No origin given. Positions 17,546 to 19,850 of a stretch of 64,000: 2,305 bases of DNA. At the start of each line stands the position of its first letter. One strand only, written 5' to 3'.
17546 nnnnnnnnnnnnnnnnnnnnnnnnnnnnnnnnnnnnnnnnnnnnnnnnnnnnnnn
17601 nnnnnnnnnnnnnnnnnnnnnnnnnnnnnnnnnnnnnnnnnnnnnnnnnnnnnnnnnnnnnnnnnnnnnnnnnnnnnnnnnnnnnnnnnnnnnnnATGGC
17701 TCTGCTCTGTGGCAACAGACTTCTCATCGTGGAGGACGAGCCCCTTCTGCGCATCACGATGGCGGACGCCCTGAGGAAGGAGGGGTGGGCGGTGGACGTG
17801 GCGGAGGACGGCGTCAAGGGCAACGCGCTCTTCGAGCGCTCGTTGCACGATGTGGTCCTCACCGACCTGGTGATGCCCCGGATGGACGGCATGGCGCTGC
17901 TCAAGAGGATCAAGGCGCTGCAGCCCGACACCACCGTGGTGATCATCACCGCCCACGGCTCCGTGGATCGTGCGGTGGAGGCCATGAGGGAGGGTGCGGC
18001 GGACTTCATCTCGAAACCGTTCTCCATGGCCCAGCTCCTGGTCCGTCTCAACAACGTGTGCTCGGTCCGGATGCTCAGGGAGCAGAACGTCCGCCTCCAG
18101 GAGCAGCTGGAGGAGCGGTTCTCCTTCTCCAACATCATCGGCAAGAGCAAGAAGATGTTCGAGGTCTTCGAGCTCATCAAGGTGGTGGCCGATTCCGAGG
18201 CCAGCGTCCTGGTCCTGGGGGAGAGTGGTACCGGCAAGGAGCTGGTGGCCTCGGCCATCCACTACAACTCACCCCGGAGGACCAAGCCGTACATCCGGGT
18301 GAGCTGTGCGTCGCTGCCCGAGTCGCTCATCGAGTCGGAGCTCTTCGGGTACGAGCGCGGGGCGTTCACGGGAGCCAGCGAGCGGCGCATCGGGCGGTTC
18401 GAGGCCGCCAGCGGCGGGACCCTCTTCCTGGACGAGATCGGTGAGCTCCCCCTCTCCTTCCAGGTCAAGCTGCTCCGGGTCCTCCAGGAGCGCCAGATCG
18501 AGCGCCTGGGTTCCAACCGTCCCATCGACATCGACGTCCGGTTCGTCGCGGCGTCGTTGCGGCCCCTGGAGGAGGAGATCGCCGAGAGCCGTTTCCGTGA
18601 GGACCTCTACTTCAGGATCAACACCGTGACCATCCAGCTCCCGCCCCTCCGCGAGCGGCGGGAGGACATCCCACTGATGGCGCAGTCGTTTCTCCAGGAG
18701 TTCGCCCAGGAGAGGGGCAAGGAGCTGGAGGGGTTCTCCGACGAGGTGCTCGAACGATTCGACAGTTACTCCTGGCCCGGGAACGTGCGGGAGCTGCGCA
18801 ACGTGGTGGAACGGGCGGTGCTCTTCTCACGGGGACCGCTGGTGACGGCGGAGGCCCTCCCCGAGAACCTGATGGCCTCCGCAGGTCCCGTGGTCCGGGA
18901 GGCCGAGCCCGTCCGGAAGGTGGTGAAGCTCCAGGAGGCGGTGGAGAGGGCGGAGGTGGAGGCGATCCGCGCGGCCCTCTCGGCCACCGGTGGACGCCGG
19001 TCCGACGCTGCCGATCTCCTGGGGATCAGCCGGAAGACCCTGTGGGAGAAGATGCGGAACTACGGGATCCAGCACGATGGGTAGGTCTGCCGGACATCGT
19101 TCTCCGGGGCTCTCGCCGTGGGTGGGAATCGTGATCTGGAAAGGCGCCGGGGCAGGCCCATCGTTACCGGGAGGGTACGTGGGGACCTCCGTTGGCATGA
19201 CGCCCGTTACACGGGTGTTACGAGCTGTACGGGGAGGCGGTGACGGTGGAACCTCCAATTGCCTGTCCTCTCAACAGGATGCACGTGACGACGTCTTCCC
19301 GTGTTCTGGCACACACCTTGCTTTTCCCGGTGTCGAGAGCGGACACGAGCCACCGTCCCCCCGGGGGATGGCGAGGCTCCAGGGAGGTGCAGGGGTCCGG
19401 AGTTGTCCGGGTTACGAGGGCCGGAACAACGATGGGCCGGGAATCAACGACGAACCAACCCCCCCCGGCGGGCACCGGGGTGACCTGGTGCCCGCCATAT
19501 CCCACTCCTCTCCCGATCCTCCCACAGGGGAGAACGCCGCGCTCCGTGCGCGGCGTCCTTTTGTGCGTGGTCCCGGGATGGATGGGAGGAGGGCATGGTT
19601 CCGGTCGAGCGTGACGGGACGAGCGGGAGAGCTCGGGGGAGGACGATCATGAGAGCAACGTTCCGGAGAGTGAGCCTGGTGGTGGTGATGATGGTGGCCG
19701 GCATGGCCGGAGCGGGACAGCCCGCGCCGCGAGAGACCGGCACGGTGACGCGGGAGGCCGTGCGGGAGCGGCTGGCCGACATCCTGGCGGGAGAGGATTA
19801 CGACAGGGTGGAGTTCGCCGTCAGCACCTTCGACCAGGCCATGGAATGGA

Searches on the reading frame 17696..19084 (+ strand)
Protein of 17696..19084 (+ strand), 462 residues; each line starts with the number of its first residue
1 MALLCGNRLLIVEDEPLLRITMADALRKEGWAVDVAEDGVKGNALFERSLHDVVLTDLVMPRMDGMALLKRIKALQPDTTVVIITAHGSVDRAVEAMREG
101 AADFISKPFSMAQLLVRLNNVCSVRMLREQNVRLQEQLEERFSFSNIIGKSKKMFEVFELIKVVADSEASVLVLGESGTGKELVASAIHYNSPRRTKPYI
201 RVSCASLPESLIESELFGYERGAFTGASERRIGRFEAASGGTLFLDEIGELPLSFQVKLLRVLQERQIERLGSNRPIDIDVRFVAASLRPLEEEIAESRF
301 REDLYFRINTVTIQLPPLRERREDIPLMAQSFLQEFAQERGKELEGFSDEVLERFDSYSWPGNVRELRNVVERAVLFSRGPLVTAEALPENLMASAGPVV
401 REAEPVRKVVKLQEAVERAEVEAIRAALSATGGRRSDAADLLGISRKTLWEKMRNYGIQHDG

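Call 7: search_protein_families(library=pfam, proteins=[window:17696-19084:+], max_evalue=0.001)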
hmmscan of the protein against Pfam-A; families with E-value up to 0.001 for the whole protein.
window:17696-19084:+ (462 aa): 7 families
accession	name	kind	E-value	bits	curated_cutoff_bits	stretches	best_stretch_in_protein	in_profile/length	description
PF00158.32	Sigma54_activat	-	4.3e-70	235.2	20.2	1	147-314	1-168/168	Sigma-54 interaction domain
PF00072.30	Response_reg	-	1.8e-29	102.6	30.2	1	10-118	2-110/111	Response regulator receiver domain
PF25601.1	AAA_lid_14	-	4.7e-28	97.3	27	1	319-396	1-78/87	AAA+ ATPase lid domain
PF14532.12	Sigma54_activ_2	-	4e-23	82.6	25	1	148-318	1-138/138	Sigma-54 interaction domain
PF02954.25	HTH_8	-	3e-14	52.9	22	1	416-456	2-42/42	Bacterial regulatory protein, Fis family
PF07728.20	AAA_5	-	1.1e-05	25.9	22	1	171-290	2-124/139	AAA domain (dynein-related subfamily)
PF18024.7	HTH_50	-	0.00081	19.5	27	0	411-459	3-50/50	Helix-turn-helix domain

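Call 38: find_homologous_proteins(query=window:17696-19084:+, max_evalue=1e-60)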
Query window:17696-19084:+ (462 aa): 7999 proteins with E <= 1e-60 among 8000 candidates; the best 120 are listed.
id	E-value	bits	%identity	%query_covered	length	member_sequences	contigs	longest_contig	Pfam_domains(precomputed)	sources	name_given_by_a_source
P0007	6.9e-280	946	95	100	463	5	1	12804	PF00158.33,PF25601.2,PF02954.26,PF14532.13,PF00072.31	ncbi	-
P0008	1.3e-255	866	86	100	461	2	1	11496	PF00158.33,PF25601.2,PF02954.26,PF14532.13,PF00072.31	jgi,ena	jgi:DNA-binding NtrC family response regulator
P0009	5.2e-252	854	86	99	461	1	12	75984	PF00158.33,PF25601.2,PF02954.26,PF14532.13,PF07728.21,PF00072.31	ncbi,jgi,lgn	jgi:DNA-binding NtrC family response regulator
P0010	1.4e-246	837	84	100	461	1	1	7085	PF00158.33,PF25601.2,PF02954.26,PF14532.13,PF00072.31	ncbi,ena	-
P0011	3.5e-242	822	83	99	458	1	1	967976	PF00158.33,PF25601.2,PF02954.26,PF14532.13,PF00072.31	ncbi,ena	-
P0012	1.2e-238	810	80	99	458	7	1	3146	PF00158.33,PF25601.2,PF02954.26,PF14532.13,PF00072.31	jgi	-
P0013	7.4e-238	808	81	99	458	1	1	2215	PF00158.33,PF25601.2,PF02954.26,PF14532.13,PF00072.31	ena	-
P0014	8.6e-238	808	81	99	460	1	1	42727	PF00158.33,PF25601.2,PF02954.26,PF14532.13,PF00072.31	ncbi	-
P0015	1.9e-237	807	81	99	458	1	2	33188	PF00158.33,PF25601.2,PF02954.26,PF14532.13,PF00072.31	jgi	-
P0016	2.1e-237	806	81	99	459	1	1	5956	PF00158.33,PF25601.2,PF02954.26,PF14532.13,PF00072.31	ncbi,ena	-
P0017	3.1e-236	803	81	99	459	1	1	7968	PF00158.33,PF25601.2,PF02954.26,PF14532.13,PF00072.31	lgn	-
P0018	4.2e-236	802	81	99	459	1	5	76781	PF00158.33,PF25601.2,PF02954.26,PF14532.13,PF00072.31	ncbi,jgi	jgi:DNA-binding NtrC family response regulator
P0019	1.2e-235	801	81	99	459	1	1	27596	PF00158.33,PF25601.2,PF02954.26,PF14532.13,PF00072.31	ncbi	-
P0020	4.0e-234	796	81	99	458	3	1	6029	PF00158.33,PF25601.2,PF02954.26,PF14532.13,PF00072.31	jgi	jgi:DNA-binding NtrC family response regulator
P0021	2.8e-233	793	80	98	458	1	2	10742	PF00158.33,PF25601.2,PF02954.26,PF14532.13,PF07728.21,PF00072.31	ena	-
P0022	3.4e-233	793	79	99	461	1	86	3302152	PF00158.33,PF25601.2,PF02954.26,PF14532.13,PF07728.21,PF00072.31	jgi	jgi:DNA-binding NtrC family response regulator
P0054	7.2e-228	775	78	99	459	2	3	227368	PF00158.33,PF25601.2,PF02954.26,PF14532.13,PF00072.31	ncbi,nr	ncbi:MAG: sigma-54 dependent transcriptional regulator [Thermoanaerobaculales bacterium]|nr:sigma-54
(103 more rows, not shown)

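Call 39: find_encoding_contigs(protein=P0007, flank=8000, max_places=3)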
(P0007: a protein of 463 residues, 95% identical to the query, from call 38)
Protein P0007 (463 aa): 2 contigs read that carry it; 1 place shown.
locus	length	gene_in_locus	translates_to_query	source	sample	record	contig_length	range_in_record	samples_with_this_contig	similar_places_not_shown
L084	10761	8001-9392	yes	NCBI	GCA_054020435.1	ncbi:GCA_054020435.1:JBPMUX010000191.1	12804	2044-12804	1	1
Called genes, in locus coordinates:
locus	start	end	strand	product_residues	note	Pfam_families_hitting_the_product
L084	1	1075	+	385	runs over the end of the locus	PF03916:NrfD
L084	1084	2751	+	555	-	PF03486:HI0933_like (faint), PF07992:Pyr_redox_2, PF13450:NAD_binding_8 (faint), PF00070:Pyr_redox, PF02852:Pyr_redox_dim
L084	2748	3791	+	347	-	PF05201:GlutR_N, PF01488:Shikimate_DH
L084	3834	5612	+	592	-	PF13241:NAD_binding_7, PF00590:TP_methylase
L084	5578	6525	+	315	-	PF12974:Phosphonate-bd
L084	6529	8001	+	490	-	PF17203:sCache_3_2, PF00672:HAMP, PF00512:HisKA, PF02518:HATPase_c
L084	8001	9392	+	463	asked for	PF00072:Response_reg, PF00158:Sigma54_activat, PF14532:Sigma54_activ_2, PF25601:AAA_lid_14, PF02954:HTH_8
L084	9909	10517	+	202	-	-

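Call 40: find_encoding_contigs(protein=P0011, flank=8000, max_places=2)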
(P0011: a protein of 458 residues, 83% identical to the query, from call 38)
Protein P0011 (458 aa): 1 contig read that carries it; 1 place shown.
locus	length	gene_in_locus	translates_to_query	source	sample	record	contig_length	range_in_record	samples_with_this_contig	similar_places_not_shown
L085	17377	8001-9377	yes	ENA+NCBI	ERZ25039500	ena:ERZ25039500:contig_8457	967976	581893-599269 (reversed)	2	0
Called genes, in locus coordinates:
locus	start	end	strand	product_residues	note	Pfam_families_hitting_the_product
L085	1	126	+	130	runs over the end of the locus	-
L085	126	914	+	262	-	PF12837:Fer4_6 (faint), PF13187:Fer4_9 (weak), PF13247:Fer4_11, PF12797:Fer4_2 (weak), PF00037:Fer4 (weak), PF12838:Fer4_7, PF13187:Fer4_9 (weak), PF13247:Fer4_11 (weak), +4 more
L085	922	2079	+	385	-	PF03916:NrfD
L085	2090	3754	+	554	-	PF07992:Pyr_redox_2, PF13450:NAD_binding_8 (faint), PF13738:Pyr_redox_3 (faint), PF00070:Pyr_redox, PF02852:Pyr_redox_dim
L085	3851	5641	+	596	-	PF13241:NAD_binding_7, PF00590:TP_methylase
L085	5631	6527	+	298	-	PF12974:Phosphonate-bd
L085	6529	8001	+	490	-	PF17203:sCache_3_2, PF00672:HAMP, PF00512:HisKA, PF02518:HATPase_c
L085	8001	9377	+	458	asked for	PF00072:Response_reg, PF00158:Sigma54_activat, PF14532:Sigma54_activ_2, PF25601:AAA_lid_14, PF02954:HTH_8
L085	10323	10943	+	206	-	-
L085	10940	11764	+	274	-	-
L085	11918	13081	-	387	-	-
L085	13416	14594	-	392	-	-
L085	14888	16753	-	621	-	PF00027:cNMP_binding, PF00206:Lyase_1, PF10415:FumaraseC_C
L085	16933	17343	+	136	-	PF00392:GntR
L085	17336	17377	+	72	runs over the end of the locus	PF00005:ABC_tran (weak)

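Call 41: find_encoding_contigs(protein=P0009, flank=8000, max_places=2)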
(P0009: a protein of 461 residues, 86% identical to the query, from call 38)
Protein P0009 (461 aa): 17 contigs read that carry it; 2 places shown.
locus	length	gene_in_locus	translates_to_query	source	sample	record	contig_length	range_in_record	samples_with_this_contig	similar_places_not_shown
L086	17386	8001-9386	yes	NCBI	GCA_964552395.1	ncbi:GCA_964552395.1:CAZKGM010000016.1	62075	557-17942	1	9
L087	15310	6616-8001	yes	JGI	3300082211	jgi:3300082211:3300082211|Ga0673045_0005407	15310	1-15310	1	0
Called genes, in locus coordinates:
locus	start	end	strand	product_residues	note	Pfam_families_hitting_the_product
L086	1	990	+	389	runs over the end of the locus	PF03916:NrfD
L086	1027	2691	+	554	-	PF07992:Pyr_redox_2, PF13450:NAD_binding_8 (faint), PF13738:Pyr_redox_3 (faint), PF00070:Pyr_redox, PF02852:Pyr_redox_dim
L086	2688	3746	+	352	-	PF05201:GlutR_N, PF01488:Shikimate_DH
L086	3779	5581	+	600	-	PF13241:NAD_binding_7, PF00590:TP_methylase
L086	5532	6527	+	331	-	PF12974:Phosphonate-bd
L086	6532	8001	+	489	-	PF17203:sCache_3_2, PF00672:HAMP, PF00512:HisKA, PF02518:HATPase_c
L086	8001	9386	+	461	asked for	PF00072:Response_reg, PF00158:Sigma54_activat, PF14532:Sigma54_activ_2, PF07728:AAA_5 (faint), PF25601:AAA_lid_14, PF02954:HTH_8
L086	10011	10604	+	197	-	-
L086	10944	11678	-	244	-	-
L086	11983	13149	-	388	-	PF13609:Porin_4 (weak)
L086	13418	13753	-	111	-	PF01329:Pterin_4a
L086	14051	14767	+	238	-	PF05175:MTS (weak), PF08241:Methyltransf_11 (faint), PF13649:Methyltransf_25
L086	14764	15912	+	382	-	PF01266:DAO (weak), PF01494:FAD_binding_3 (faint), PF13450:NAD_binding_8 (weak)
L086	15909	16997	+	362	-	PF00195:Chal_sti_synt_N, PF08392:FAE1_CUT1_RppA, PF08545:ACP_syn_III (weak), PF02797:Chal_sti_synt_C, PF08541:ACP_syn_III_C (weak)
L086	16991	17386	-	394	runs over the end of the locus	PF02470:MlaD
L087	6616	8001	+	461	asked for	PF00072:Response_reg, PF00158:Sigma54_activat, PF14532:Sigma54_activ_2, PF07728:AAA_5 (faint), PF25601:AAA_lid_14, PF02954:HTH_8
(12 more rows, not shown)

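Call 46: find_encoding_contigs(protein=P0054, flank=10000, max_places=1)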
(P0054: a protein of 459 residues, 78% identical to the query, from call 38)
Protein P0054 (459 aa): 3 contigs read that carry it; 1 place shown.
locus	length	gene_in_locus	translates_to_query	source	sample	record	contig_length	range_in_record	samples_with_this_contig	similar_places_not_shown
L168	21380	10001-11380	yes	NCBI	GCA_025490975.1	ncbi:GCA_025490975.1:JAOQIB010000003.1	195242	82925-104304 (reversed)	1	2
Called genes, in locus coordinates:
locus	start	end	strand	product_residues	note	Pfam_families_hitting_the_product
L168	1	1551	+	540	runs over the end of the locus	PF12838:Fer4_7 (faint), PF13187:Fer4_9 (faint), PF13183:Fer4_8, PF13534:Fer4_17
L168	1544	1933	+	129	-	-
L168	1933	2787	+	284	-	PF13183:Fer4_8 (faint), PF12837:Fer4_6 (faint), PF13237:Fer4_10 (weak), PF13247:Fer4_11, PF13187:Fer4_9 (weak), PF00037:Fer4 (weak), PF12838:Fer4_7 (weak), PF13247:Fer4_11 (weak)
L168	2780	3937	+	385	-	PF03916:NrfD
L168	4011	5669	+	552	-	PF07992:Pyr_redox_2, PF13450:NAD_binding_8 (faint), PF00070:Pyr_redox, PF02852:Pyr_redox_dim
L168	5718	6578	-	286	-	PF13593:SBF_like, PF01758:SBF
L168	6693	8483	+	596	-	PF13241:NAD_binding_7, PF00590:TP_methylase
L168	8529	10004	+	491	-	PF00672:HAMP, PF00512:HisKA, PF02518:HATPase_c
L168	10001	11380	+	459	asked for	PF00072:Response_reg, PF00158:Sigma54_activat, PF14532:Sigma54_activ_2, PF25601:AAA_lid_14, PF02954:HTH_8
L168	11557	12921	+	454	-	PF07396:Porin_O_P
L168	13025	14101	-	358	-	PF01073:3Beta_HSD, PF01370:Epimerase, PF02719:Polysacc_synt_2, PF04321:RmlD_sub_bind, PF07993:NAD_binding_4, PF16363:GDP_Man_Dehyd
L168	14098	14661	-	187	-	PF00908:dTDP_sugar_isom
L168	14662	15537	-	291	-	PF00483:NTP_transferase, PF12804:NTP_transf_3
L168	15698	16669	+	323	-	PF00072:Response_reg, PF13487:HD_5, PF01966:HD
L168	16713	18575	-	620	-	PF00027:cNMP_binding, PF00206:Lyase_1, PF10415:FumaraseC_C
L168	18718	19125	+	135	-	PF00392:GntR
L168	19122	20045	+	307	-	PF00005:ABC_tran, PF13304:AAA_21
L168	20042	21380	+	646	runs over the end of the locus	-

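Call 47: find_encoding_contigs(protein=P0022, flank=10000, max_places=1)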
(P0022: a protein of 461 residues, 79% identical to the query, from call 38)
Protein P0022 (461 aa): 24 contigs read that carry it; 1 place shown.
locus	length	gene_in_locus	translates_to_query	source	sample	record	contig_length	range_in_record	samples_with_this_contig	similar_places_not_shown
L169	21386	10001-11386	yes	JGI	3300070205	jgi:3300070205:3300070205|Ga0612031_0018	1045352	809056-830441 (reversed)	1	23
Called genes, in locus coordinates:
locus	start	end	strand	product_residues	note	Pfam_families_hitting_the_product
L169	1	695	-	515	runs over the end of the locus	-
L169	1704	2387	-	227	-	PF08279:HTH_11, PF19187:HTH_PafC (faint), PF13280:WYL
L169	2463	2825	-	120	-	PF00903:Glyoxalase, PF18029:Glyoxalase_6, PF22677:Ble-like_N (faint)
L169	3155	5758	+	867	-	PF00884:Sulfatase, PF01663:Phosphodiest (faint), PF16347:SGSH_C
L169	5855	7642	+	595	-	PF13241:NAD_binding_7, PF00590:TP_methylase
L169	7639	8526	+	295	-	PF12974:Phosphonate-bd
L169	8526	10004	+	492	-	PF00672:HAMP, PF00512:HisKA, PF02518:HATPase_c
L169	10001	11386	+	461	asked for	PF00072:Response_reg, PF00158:Sigma54_activat, PF14532:Sigma54_activ_2, PF07728:AAA_5 (weak), PF25601:AAA_lid_14, PF02954:HTH_8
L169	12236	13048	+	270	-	PF20703:nSTAND1 (weak), PF13191:AAA_16, PF13245:AAA_19 (faint), PF13401:AAA_22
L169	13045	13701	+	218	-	-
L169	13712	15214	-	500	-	-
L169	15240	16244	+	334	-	PF05175:MTS, PF01170:UPF0020 (weak), PF06325:PrmA (weak), PF13649:Methyltransf_25 (weak)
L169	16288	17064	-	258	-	PF00903:Glyoxalase, PF18029:Glyoxalase_6, PF22677:Ble-like_N (faint), PF00903:Glyoxalase, PF18029:Glyoxalase_6 (weak)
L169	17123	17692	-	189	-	-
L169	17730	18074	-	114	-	-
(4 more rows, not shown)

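Call 58: search_protein_families(library=ncbifam, proteins=[window:17696-19084:+], max_evalue=0.001)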
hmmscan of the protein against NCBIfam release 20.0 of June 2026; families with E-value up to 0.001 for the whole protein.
window:17696-19084:+ (462 aa): 119 families (the best 25 are shown)
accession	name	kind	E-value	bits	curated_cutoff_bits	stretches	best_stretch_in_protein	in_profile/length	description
NF008469.0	PRK11361.1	equivalog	1.2e-146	489.1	714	1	7-459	5-457/461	acetoacetate metabolism transcriptional regulator AtoC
TIGR02915.1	PEP_resp_reg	equivalog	2.6e-128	428.7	502.6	1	9-458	1-444/445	PEP-CTERM-box response regulator transcription factor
TIGR01818.1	ntrC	equivalog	3.8e-125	418.3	558.6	1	10-455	2-462/463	nitrogen regulation protein NR(I)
NF007689.0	PRK10365.1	equivalog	5.4e-120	401.2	760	1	10-453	9-439/441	sigma-54-dependent response regulator transcription factor ZraR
NF041552.1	TF_PrdR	equivalog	6.5e-115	384.6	795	1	124-457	251-577/577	sigma-54 dependent transcriptional regulator PrdR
NF041946.1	LuxO_transreg_Vib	equivalog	5e-114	381.6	800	1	30-456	20-460/463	quorum-sensing sigma-54 dependent transcriptional regulator LuxO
NF011695.0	PRK15115.1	equivalog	6e-112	374.6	763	1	8-450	8-430/445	two-component system response regulator GlrR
TIGR01817.1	nifA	equivalog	6.5e-110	368.4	528.85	1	134-431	185-481/534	nif-specific transcriptional activator NifA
NF051870.1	NAssimRespRegNtrX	equivalog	7.6e-109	364.6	600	1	9-458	4-452/452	nitrogen assimilation response regulator NtrX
NF008176.1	PRK10923.1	equivalog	1.6e-108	363.3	620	1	9-458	6-468/469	nitrogen regulation protein NR(I)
NF038308.1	RNA_repair_RtcR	equivalog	5.2e-101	339.1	650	1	16-459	37-519/530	RNA repair transcriptional activator RtcR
NF050807.1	TransRegFlbDCaul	equivalog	2.5e-99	333.2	750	1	52-457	47-439/454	sigma-54-dependent transcriptional regulator FlbD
NF003451.0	PRK05022.1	equivalog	8.1e-99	331.7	476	1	118-459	159-511/512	nitric oxide reductase transcriptional regulator NorR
NF049963.1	RespRegFlgRCampy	domain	1.1e-98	330.9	750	1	51-457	45-428/429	fla regulon two-component system response regulator FlgR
TIGR02329.1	propionate_PrpR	equivalog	9.8e-97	324.7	499.2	1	101-454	171-525/526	propionate catabolism operon regulatory protein PrpR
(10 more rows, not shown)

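Call 70: search_dna_similar(query=window:17696-19084:+, collection=plasmids, mode=protein, max_rows=40, max_evalue=1e-40)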
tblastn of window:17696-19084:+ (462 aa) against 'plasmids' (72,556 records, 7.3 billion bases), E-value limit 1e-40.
Records with a match: 2159; places in all: 3936; records where one place covers at least 80% of the query: 796.
Best place of each record, by identity: <60% 2159.
By first word of the organism name: Klebsiella 282; Salmonella 201; Rhizobium 164; Sinorhizobium 162; Ralstonia 138; Burkholderia 131; Pantoea 106; Enterobacter 95; Pseudosulfitobacter 48; Escherichia 47; and 184 more.
By predicted mobility (MOB-suite, as given by PLSDB): non-mobilizable 929; conjugative 822; mobilizable 408.
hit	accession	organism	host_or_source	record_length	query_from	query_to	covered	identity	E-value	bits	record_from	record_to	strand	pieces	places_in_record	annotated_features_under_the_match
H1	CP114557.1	Candidatus Manganitrophus sp.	activated carbon metagenome,metagenomic ...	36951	8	462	98%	45.3%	7e-113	372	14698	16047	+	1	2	sigma-54 dependent transcriptional regulator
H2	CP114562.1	Candidatus Manganitrophus sp.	activated carbon metagenome,metagenomic ...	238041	8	462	98%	45.3%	7e-113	372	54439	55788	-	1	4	sigma-54 dependent transcriptional regulator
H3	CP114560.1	Candidatus Manganitrophus sp.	activated carbon metagenome,metagenomic ...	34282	8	456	97%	45.9%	2e-108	359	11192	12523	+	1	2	sigma-54 dependent transcriptional regulator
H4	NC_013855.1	Azospirillum sp. B510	-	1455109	9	459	98%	45.0%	6e-111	367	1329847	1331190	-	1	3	record has no annotation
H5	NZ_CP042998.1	Aquisphaera giovannonii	-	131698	8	458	98%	44.5%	8e-113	372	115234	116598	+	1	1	sigma-54 dependent transcriptional regulator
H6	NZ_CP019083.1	Paludisphaera borealis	-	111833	2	458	99%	43.8%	3e-111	368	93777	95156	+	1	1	sigma-54 dependent transcriptional regulator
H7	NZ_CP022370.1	Bosea sp. AS-1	-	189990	9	459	98%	44.3%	3e-112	370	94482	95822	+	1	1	sigma-54 dependent transcriptional regulator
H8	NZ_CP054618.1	Azospirillum oryzae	cell culture,soil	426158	9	462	98%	43.8%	6e-114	375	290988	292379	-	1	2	atoC: acetoacetate metabolism transcriptional regulator AtoC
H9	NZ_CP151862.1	Citrobacter freundii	-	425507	10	453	96%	44.7%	8e-105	349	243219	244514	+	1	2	zraR: sigma-54-dependent response regulator transcription factor ZraR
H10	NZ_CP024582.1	Roseomonas sp. FDAARGOS_362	Homo sapiens,peripheral Blood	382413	9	461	98%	43.7%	1e-108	360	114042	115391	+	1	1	sigma-54 dependent transcriptional regulator | ATP-binding protein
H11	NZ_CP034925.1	Roseomonas mucosa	Homo sapiens,tissue sample,Clinical, ...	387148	9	461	98%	43.7%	1e-108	360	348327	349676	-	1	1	sigma-54 dependent transcriptional regulator | ATP-binding protein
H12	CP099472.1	Roseomonas mucosa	Human skin,single cell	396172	9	461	98%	43.7%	1e-108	360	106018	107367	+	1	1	sigma-54 dependent transcriptional regulator | GNAT family N-acetyltransferase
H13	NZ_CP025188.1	Roseomonas mucosa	Homo sapiens,clinical, human skin, ...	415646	9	461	98%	43.7%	2e-108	360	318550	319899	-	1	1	sigma-54 dependent transcriptional regulator | ATP-binding protein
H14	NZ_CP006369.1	Aureimonas sp. AU20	-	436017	7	458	98%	43.7%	7e-101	338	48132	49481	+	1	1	sigma-54 dependent transcriptional regulator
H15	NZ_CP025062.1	Roseomonas mucosa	Homo sapiens,Clinical, healthy, human ...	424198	9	461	98%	43.5%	5e-108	358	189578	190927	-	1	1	sigma-54 dependent transcriptional regulator | ATP-binding protein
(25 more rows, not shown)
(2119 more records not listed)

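Call 71: get_annotated_region(hit=H7, flank=5000)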
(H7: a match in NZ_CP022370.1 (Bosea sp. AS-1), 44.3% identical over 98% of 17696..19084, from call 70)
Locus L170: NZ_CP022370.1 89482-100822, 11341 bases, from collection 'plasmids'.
description: Bosea sp. AS-1 plasmid unnamed1, complete sequence
organism: Bosea sp. AS-1 (NCBI taxid 2015316)
taxonomy: Bacteria; Pseudomonadota; Alphaproteobacteria; Hyphomicrobiales; Boseaceae; Bosea; Bosea sp. AS-1
host: -; source: -; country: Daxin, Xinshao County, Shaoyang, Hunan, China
typing (MOB-suite, as given by PLSDB): conjugative; replicon rep_cluster_479; relaxase MOBP; mating-pair formation MPF_T
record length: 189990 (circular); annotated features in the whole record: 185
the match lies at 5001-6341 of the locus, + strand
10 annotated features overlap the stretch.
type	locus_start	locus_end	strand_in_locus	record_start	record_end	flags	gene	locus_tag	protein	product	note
CDS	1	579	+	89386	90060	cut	-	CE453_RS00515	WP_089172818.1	ATP-binding protein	-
CDS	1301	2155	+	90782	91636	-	-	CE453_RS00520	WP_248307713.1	class I SAM-dependent methyltransferase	-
CDS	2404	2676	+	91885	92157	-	-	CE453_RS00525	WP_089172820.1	hypothetical protein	-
CDS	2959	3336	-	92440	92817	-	-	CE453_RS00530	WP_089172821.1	hypothetical protein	-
CDS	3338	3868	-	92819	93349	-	-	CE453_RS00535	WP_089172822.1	hypothetical protein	-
CDS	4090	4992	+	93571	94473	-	-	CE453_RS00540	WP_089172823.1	HAMP domain-containing sensor histidine kinase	GO:0007165 - signal transduction [Evidence IEA]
CDS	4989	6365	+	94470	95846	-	-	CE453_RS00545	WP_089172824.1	sigma-54 dependent transcriptional regulator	GO:0006355 - regulation of DNA-templated transcription [Evidence IEA]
CDS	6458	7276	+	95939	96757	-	-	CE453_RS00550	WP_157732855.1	MipA/OmpV family protein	-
CDS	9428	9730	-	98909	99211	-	-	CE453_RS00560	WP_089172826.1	hypothetical protein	-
CDS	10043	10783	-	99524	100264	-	-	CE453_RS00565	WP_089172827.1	hypothetical protein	-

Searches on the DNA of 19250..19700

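Call 64: search_rna_families(source=window, start=19250, end=19700, threshold=evalue, max_evalue=1)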
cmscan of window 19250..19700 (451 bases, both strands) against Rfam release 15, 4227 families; matches with E-value up to 1: 3.
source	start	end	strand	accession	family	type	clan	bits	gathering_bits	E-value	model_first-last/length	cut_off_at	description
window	19424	19503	+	RF02353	BjrC68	Gene; sRNA;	-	22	39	0.0019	1-82/82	no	Bradyrhizobiaceae sRNA BjrC68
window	19324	19403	-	RF02246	Six3os1_1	Gene; lncRNA;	-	18.4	50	0.083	1-87/87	no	Six3os1 conserved region 1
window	19463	19564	-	RF00516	ylbH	Cis-reg; leader;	-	16.5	50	0.36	1-122/122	no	ylbH leader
